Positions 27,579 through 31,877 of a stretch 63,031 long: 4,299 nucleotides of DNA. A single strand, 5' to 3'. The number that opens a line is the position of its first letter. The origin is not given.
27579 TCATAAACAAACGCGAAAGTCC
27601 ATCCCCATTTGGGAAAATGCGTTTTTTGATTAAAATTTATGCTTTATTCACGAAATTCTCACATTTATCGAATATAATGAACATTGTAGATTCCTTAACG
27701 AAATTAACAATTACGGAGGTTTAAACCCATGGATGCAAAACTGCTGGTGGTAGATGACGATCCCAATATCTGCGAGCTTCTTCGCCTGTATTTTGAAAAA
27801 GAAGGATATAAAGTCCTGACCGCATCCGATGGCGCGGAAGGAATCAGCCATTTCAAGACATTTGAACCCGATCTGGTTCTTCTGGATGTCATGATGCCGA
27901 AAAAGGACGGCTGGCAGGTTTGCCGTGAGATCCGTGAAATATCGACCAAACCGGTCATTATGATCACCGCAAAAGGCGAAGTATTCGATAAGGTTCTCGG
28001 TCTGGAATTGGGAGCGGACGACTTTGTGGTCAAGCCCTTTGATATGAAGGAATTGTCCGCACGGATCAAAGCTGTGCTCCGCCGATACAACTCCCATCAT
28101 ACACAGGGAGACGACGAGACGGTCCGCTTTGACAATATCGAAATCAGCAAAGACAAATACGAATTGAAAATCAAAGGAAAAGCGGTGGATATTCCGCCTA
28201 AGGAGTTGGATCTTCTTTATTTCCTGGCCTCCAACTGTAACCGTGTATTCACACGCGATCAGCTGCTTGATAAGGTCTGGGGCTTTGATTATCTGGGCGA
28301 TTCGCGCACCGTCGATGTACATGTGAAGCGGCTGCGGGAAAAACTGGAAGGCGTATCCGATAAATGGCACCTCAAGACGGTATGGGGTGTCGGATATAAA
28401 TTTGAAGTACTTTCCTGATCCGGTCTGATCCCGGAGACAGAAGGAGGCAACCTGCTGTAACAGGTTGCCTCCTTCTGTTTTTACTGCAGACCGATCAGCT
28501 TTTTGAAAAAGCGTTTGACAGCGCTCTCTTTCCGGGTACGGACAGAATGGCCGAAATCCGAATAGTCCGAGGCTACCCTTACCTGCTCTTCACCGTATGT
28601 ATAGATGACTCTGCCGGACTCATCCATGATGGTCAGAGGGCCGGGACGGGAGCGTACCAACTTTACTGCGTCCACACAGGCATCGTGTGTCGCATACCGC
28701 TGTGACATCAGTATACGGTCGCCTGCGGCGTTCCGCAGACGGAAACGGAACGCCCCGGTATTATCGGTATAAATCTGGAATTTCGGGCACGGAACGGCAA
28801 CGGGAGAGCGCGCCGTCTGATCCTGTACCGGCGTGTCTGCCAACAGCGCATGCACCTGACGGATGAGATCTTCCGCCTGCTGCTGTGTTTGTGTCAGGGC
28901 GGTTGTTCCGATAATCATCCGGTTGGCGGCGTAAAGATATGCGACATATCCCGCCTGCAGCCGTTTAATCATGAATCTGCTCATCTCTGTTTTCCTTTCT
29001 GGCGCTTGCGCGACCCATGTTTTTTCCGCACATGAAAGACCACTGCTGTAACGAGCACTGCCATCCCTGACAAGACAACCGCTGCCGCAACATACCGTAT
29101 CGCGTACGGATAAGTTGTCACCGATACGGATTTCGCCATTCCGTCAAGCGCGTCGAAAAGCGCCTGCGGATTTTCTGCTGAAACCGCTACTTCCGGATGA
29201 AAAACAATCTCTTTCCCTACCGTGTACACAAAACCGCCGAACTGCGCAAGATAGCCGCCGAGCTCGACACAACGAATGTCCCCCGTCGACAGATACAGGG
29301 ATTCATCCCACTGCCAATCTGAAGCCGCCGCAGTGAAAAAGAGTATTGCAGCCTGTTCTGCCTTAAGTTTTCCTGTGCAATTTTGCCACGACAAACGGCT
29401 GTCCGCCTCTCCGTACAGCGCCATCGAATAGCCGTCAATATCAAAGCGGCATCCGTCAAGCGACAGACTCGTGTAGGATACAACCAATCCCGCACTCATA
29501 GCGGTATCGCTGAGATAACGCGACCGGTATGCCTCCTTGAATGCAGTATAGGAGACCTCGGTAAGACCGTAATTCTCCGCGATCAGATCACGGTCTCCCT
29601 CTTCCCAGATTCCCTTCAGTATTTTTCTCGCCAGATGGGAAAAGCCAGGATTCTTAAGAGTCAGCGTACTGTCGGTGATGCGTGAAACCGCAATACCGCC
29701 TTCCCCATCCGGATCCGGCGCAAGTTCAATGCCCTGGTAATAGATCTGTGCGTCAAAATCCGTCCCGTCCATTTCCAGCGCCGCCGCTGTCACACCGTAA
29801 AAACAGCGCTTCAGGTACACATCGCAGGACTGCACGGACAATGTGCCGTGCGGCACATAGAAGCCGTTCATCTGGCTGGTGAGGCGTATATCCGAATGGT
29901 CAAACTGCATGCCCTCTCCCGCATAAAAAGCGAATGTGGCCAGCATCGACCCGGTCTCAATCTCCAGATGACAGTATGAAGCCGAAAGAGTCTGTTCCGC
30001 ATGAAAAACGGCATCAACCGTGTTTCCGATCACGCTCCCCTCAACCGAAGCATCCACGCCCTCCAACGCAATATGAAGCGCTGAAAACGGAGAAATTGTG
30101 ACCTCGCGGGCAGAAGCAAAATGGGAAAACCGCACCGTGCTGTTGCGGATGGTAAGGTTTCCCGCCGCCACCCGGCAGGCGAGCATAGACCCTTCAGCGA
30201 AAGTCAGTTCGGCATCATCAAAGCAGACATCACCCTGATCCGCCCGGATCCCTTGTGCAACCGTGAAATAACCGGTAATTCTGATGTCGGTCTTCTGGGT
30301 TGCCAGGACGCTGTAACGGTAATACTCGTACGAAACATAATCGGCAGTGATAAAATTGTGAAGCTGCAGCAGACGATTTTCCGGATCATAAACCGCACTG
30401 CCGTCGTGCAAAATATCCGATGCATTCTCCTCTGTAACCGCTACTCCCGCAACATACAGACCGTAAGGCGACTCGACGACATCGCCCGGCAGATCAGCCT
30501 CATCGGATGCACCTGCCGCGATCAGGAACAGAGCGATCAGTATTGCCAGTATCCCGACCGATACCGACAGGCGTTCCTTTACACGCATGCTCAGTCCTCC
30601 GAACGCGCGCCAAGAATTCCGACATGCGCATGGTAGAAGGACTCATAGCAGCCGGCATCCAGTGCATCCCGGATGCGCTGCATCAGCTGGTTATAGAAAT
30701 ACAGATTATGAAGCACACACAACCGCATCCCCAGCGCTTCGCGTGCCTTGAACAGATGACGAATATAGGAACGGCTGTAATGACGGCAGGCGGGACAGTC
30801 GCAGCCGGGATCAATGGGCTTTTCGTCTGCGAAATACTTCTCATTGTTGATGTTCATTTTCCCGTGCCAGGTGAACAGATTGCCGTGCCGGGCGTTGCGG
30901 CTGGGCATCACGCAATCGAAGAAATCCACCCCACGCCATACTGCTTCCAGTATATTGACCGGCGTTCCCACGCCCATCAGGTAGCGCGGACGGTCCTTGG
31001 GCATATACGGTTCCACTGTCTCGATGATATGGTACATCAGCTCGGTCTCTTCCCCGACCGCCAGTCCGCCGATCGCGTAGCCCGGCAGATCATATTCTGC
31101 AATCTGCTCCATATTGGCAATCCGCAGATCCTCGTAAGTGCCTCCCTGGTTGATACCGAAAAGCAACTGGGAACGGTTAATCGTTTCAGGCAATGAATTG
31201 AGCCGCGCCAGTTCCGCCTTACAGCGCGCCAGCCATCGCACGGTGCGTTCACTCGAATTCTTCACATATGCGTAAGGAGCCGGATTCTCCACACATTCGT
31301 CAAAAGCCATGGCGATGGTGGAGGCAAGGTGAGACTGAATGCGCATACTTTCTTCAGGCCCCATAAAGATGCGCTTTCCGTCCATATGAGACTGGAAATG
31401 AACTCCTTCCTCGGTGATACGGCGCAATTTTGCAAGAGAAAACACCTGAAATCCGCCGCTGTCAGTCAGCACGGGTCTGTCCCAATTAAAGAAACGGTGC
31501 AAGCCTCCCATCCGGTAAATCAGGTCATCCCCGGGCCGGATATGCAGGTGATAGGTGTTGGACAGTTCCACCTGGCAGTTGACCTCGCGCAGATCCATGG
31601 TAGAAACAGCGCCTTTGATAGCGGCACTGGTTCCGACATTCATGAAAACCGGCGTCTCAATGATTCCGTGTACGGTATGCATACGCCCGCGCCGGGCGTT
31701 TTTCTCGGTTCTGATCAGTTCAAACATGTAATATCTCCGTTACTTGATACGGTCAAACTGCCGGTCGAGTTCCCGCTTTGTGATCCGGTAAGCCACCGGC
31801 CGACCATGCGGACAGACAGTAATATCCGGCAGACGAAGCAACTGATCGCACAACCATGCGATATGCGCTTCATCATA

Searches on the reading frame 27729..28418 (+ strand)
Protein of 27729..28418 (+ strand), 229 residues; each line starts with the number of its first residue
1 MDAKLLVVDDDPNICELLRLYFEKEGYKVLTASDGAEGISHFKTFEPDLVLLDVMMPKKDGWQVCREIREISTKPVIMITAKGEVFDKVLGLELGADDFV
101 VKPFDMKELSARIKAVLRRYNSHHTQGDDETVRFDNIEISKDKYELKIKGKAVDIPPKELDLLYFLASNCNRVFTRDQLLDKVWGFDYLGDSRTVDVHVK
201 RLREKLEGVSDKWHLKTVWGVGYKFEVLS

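Call 12: search_protein_families(library=pfam, proteins=[window:27729-28418:+], max_evalue=0.001)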
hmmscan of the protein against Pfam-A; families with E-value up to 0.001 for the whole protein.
window:27729-28418:+ (229 aa): 2 families
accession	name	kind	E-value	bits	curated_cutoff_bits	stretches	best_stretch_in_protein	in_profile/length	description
PF00072.30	Response_reg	-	5.7e-32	110.6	30.2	1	6-114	2-111/111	Response regulator receiver domain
PF00486.34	Trans_reg_C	-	1.3e-26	92.9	26.2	1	150-225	1-77/77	Transcriptional regulatory protein, C terminal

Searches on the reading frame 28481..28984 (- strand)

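Call 80: search_protein_families(library=pfam, proteins=[window:28481-28984:-], max_evalue=0.01)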
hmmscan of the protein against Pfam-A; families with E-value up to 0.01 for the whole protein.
window:28481-28984:- (167 aa): 1 family
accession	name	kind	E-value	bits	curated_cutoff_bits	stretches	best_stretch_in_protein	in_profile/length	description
PF07411.17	DUF1508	-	1.5e-11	44.4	22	1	74-112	1-39/48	Domain of unknown function (DUF1508)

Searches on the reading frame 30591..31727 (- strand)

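Call 49: search_protein_families(library=pfam, proteins=[window:30591-31727:-], max_evalue=0.00001)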
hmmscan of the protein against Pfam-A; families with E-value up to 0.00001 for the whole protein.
window:30591-31727:- (378 aa): 1 family
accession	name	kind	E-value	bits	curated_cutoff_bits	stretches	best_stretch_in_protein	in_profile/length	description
PF01702.25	TGT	-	1.5e-155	518.1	26.3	1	10-366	2-349/357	Queuine tRNA-ribosyltransferase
